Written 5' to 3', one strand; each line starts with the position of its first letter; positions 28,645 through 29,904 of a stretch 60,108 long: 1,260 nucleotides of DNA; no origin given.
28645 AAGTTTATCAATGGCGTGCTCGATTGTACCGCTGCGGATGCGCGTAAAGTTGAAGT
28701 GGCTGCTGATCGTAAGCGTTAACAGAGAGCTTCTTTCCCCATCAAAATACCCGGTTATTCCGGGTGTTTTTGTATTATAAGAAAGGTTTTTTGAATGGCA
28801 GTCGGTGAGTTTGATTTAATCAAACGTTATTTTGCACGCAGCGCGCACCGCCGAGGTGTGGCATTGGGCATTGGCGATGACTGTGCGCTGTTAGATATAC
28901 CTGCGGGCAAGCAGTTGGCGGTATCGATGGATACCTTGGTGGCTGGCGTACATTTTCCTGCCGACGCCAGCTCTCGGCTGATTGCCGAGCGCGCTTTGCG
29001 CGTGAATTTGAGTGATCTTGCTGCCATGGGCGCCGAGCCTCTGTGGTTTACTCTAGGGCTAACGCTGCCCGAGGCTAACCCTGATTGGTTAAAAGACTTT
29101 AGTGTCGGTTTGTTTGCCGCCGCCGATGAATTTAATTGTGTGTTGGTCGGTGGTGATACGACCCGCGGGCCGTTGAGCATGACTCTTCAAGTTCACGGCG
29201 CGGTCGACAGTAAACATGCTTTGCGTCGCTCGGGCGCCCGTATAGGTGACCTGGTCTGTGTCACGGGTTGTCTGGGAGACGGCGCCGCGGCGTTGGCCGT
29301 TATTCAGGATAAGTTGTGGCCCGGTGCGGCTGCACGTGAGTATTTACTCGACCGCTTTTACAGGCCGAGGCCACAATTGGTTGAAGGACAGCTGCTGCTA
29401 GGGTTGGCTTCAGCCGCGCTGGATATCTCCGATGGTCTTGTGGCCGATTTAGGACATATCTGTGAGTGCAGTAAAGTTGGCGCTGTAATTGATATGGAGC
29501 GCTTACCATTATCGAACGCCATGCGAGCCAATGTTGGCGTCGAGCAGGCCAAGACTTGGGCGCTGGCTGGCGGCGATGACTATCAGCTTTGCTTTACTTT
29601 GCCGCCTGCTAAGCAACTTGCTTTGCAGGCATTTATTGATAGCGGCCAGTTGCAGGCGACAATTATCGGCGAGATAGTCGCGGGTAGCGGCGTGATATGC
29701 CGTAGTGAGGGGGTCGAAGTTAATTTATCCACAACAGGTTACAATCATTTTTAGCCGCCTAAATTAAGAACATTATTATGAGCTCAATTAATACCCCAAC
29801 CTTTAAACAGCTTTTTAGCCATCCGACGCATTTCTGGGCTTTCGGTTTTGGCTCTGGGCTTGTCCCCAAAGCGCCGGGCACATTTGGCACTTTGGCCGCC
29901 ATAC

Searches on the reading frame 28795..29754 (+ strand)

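Call 43: search_protein_families(library=ncbifam, proteins=[window:28795-29754:+], max_evalue=1e-10)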
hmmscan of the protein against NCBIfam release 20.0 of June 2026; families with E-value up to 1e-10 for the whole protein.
window:28795-29754:+ (319 aa): 8 families
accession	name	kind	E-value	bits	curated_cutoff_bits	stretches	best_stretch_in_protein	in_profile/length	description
NF004350.0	PRK05731.1-1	equivalog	3.6e-114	381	441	1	1-319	1-322/325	thiamine-phosphate kinase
TIGR01379.1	thiL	equivalog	9.9e-102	340.2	184.15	1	4-319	1-320/320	thiamine-phosphate kinase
NF004351.0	PRK05731.1-4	equivalog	2.7e-53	181.2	324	1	2-275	13-286/321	thiamine-phosphate kinase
NF004353.0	PRK05731.2-2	equivalog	2.6e-50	171.3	301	1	20-319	16-302/311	thiamine-phosphate kinase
NF004354.0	PRK05731.2-3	equivalog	1.6e-31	109.7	204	1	25-297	15-262/273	thiamine-phosphate kinase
TIGR00476.1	selD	equivalog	8.6e-18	64.6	125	1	16-247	34-261/311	selenide, water dikinase SelD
TIGR03267.1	methan_mark_2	hypoth_equivalog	8.6e-15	54.6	365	1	20-301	37-302/323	methanogenesis marker 2 protein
TIGR04049.1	AIR_rel_sll0787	hypoth_equivalog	1.1e-12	47.7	321.3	1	17-306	33-302/318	sll0787 family AIR synthase-like protein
